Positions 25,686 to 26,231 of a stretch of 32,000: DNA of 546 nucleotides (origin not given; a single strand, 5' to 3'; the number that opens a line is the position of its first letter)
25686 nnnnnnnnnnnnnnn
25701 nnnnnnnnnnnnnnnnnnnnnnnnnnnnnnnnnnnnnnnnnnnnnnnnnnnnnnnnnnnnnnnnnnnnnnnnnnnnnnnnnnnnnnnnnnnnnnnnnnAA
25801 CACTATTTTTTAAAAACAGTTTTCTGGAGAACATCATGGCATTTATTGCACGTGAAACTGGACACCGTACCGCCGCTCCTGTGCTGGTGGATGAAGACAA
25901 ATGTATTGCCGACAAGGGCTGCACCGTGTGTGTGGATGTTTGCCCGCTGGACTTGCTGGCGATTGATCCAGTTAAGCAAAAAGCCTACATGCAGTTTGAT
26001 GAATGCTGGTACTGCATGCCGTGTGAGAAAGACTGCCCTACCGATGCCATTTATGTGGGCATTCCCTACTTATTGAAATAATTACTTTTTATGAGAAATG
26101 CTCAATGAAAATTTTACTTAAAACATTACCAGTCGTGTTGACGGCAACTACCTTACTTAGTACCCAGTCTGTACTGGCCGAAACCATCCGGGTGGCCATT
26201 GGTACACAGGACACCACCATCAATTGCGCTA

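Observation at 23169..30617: APS-reductase-like flavoprotein/ferredoxin pair embedded in a sulfonate-type ABC importer cluster with HEAT-repeat and DUF971 proteins, and no sat, aprM or qmo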

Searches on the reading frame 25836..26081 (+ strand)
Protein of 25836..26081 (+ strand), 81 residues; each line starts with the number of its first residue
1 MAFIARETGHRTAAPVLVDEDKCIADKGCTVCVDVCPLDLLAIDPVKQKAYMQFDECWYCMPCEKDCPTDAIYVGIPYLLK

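Call 3: search_protein_families(library=pfam, proteins=[window:25836-26081:+], max_evalue=0.01)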
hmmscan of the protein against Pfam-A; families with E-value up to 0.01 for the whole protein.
window:25836-26081:+ (81 aa): 10 families
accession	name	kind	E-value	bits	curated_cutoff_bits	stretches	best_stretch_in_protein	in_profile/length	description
PF12838.12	Fer4_7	-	1.4e-09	38.7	27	1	23-71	2-52/52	4Fe-4S dicluster domain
PF00037.32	Fer4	-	1.2e-07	31.6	21.1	1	54-73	5-24/24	4Fe-4S binding domain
PF14697.11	Fer4_21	-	4.4e-07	30.4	35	2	18-72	3-57/59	4Fe-4S dicluster domain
PF12837.12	Fer4_6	-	4.9e-07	29.8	25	1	16-37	2-20/24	4Fe-4S binding domain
PF13187.11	Fer4_9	-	5e-07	30.1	27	1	28-72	4-52/52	4Fe-4S dicluster domain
PF13237.11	Fer4_10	-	3.3e-06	27.4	25.5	1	17-68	3-53/53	4Fe-4S dicluster domain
PF13484.11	Fer4_16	-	3e-05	25.2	30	0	25-38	52-65/66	4Fe-4S double cluster binding domain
PF25160.1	LdpA_Fe-S-bd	-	0.0012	19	27.6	0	20-42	25-44/49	LdpA Fe-S cluster-binding domain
PF12800.12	Fer4_4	-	0.0016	19.1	24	0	21-37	2-15/17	4Fe-4S binding domain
PF12797.12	Fer4_2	-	0.0044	17.4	24.5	1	15-37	2-21/22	4Fe-4S binding domain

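Call 4: search_protein_families(library=ncbifam, proteins=[window:25836-26081:+], max_evalue=0.01)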
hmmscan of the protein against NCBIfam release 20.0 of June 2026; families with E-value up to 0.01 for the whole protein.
window:25836-26081:+ (81 aa): 61 families (the best 25 are shown)
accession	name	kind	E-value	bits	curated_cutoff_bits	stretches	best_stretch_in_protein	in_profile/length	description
TIGR02060.1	aprB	equivalog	2e-10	40.7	135.65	1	15-74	2-64/132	adenylyl-sulfate reductase subunit beta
NF040864.1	HgcB_ferredoxin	equivalog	1.1e-09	38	99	1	17-74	10-63/93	mercury methylation ferredoxin HgcB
TIGR02700.1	flavo_MJ0208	hypoth_equivalog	2.8e-09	36.6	251.35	1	11-78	138-200/234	dihydromethanopterin reductase (acceptor)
NF043039.1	HgcAB_like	equivalog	3.2e-09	36.8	285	1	13-73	292-350/350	HgcAB-like fusion protein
TIGR01971.1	NuoI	subfamily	5.3e-09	35.7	113.05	1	19-76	40-102/121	NADH-quinone oxidoreductase, chain I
NF045874.1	Vhu_polyferre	exception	6.2e-09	35.1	600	1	15-75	123-177/381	F420-non-reducing hydrogenase associated-polyferredoxin VhuB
NF006221.0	PRK08348.1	subfamily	1.2e-08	34.7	124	1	16-80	39-100/136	NADH-plastoquinone oxidoreductase subunit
NF038196.1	ferrodoxin_EFR1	subfamily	4.8e-08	33.3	75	1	10-75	174-232/242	EFR1 family ferrodoxin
NF007205.0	PRK09626.1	equivalog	1.2e-07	31.7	93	1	11-74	7-73/105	2-oxoglutarate-acceptor oxidoreductase subunit OorD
TIGR01944.1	rnfB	subfamily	1.2e-07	31.5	68.7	1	12-73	104-161/190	RnfABCDGE type electron transport complex subunit B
NF058577.1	FdxA_fam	equivalog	3.1e-07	30.5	65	1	50-75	2-27/52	4Fe-4S ferredoxin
NF040770.1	hetero_SS_HdrA2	exception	4.1e-07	28.5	1100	1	16-74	572-625/777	CoB-CoM heterodisulfide reductase HdrA2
NF048008.1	SfplDhtActHpfHKleb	equivalog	5.4e-07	29.2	500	1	17-72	45-100/308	(2S)-3-sulfopropanediol dehydratase activating enzyme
TIGR02179.1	PorD_KorD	subfamily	6.7e-07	29.3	60.05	1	7-73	11-73/78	2-oxoacid:acceptor oxidoreductase, delta subunit, pyruvate/2-ketoisovalerate family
NF042909.1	FMH_DH_FwdF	exception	6.7e-07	28.7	375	1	17-74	253-313/336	tungsten-dependent formylmethanofuran dehydrogenase subunit FwdF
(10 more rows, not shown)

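Call 52: search_solved_structures(query=window:25836-26081:+, max_evalue=0.001, show_alignments=3)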
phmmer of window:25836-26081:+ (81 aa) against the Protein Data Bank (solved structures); distinct sequences matched with E-value up to 0.001: 57.
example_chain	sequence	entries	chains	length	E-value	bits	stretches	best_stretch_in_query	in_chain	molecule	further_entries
9sfi_O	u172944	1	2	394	7.7e-12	48.3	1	15-75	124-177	Ferredoxin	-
3gyx_B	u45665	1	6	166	5.8e-11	45.5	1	15-73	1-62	Adenylylsulfate Reductase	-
9sw6_H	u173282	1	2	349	2.5e-10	43.5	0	16-74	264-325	Tungsten formylmethanofuran dehydrogenase, subunit F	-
9sw6_G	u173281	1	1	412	1.2e-09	41.3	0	25-75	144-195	Polyferredoxin protein MvhB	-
5t5i_F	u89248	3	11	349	1.2e-09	41.3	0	16-74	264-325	Tungsten formylmethanofuran dehydrogenase subunit fwdF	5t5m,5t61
1jnr_B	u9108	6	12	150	1.5e-07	34.6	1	15-74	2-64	adenylylsulfate reductase | adenylylsulfate reductase, subunit B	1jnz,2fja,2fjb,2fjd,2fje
7bkb_K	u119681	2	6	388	2e-06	31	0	16-75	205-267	Formylmethanofuran dehydrogenase, subunit F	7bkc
8ys5_D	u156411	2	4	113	2.6e-06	30.6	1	15-75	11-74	2-oxoglutarate:acceptor oxidoreductase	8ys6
8jjr_c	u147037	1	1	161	4.5e-06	29.9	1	21-75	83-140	PsaC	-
8jze_c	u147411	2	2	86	6.6e-06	29.4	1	22-75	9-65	Photosystem I PsaC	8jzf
8jw0_c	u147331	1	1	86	1.1e-05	28.7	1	22-75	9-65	Photosystem I PsaC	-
8a8o_C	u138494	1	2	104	1.2e-05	28.6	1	20-74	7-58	Beta-subunit of the PAPS reductase from Methanothermococcus thermolithotrophicus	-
9sfi_T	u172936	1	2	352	4.4e-05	26.7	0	16-74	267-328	4Fe-4S ferredoxin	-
6cfw_N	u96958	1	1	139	4.5e-05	26.7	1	17-80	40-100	NADH-plastoquinone oxidoreductase subunit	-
8cmo_C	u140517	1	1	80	5.9e-05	26.3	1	21-76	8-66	Photosystem I subunit VII PsaC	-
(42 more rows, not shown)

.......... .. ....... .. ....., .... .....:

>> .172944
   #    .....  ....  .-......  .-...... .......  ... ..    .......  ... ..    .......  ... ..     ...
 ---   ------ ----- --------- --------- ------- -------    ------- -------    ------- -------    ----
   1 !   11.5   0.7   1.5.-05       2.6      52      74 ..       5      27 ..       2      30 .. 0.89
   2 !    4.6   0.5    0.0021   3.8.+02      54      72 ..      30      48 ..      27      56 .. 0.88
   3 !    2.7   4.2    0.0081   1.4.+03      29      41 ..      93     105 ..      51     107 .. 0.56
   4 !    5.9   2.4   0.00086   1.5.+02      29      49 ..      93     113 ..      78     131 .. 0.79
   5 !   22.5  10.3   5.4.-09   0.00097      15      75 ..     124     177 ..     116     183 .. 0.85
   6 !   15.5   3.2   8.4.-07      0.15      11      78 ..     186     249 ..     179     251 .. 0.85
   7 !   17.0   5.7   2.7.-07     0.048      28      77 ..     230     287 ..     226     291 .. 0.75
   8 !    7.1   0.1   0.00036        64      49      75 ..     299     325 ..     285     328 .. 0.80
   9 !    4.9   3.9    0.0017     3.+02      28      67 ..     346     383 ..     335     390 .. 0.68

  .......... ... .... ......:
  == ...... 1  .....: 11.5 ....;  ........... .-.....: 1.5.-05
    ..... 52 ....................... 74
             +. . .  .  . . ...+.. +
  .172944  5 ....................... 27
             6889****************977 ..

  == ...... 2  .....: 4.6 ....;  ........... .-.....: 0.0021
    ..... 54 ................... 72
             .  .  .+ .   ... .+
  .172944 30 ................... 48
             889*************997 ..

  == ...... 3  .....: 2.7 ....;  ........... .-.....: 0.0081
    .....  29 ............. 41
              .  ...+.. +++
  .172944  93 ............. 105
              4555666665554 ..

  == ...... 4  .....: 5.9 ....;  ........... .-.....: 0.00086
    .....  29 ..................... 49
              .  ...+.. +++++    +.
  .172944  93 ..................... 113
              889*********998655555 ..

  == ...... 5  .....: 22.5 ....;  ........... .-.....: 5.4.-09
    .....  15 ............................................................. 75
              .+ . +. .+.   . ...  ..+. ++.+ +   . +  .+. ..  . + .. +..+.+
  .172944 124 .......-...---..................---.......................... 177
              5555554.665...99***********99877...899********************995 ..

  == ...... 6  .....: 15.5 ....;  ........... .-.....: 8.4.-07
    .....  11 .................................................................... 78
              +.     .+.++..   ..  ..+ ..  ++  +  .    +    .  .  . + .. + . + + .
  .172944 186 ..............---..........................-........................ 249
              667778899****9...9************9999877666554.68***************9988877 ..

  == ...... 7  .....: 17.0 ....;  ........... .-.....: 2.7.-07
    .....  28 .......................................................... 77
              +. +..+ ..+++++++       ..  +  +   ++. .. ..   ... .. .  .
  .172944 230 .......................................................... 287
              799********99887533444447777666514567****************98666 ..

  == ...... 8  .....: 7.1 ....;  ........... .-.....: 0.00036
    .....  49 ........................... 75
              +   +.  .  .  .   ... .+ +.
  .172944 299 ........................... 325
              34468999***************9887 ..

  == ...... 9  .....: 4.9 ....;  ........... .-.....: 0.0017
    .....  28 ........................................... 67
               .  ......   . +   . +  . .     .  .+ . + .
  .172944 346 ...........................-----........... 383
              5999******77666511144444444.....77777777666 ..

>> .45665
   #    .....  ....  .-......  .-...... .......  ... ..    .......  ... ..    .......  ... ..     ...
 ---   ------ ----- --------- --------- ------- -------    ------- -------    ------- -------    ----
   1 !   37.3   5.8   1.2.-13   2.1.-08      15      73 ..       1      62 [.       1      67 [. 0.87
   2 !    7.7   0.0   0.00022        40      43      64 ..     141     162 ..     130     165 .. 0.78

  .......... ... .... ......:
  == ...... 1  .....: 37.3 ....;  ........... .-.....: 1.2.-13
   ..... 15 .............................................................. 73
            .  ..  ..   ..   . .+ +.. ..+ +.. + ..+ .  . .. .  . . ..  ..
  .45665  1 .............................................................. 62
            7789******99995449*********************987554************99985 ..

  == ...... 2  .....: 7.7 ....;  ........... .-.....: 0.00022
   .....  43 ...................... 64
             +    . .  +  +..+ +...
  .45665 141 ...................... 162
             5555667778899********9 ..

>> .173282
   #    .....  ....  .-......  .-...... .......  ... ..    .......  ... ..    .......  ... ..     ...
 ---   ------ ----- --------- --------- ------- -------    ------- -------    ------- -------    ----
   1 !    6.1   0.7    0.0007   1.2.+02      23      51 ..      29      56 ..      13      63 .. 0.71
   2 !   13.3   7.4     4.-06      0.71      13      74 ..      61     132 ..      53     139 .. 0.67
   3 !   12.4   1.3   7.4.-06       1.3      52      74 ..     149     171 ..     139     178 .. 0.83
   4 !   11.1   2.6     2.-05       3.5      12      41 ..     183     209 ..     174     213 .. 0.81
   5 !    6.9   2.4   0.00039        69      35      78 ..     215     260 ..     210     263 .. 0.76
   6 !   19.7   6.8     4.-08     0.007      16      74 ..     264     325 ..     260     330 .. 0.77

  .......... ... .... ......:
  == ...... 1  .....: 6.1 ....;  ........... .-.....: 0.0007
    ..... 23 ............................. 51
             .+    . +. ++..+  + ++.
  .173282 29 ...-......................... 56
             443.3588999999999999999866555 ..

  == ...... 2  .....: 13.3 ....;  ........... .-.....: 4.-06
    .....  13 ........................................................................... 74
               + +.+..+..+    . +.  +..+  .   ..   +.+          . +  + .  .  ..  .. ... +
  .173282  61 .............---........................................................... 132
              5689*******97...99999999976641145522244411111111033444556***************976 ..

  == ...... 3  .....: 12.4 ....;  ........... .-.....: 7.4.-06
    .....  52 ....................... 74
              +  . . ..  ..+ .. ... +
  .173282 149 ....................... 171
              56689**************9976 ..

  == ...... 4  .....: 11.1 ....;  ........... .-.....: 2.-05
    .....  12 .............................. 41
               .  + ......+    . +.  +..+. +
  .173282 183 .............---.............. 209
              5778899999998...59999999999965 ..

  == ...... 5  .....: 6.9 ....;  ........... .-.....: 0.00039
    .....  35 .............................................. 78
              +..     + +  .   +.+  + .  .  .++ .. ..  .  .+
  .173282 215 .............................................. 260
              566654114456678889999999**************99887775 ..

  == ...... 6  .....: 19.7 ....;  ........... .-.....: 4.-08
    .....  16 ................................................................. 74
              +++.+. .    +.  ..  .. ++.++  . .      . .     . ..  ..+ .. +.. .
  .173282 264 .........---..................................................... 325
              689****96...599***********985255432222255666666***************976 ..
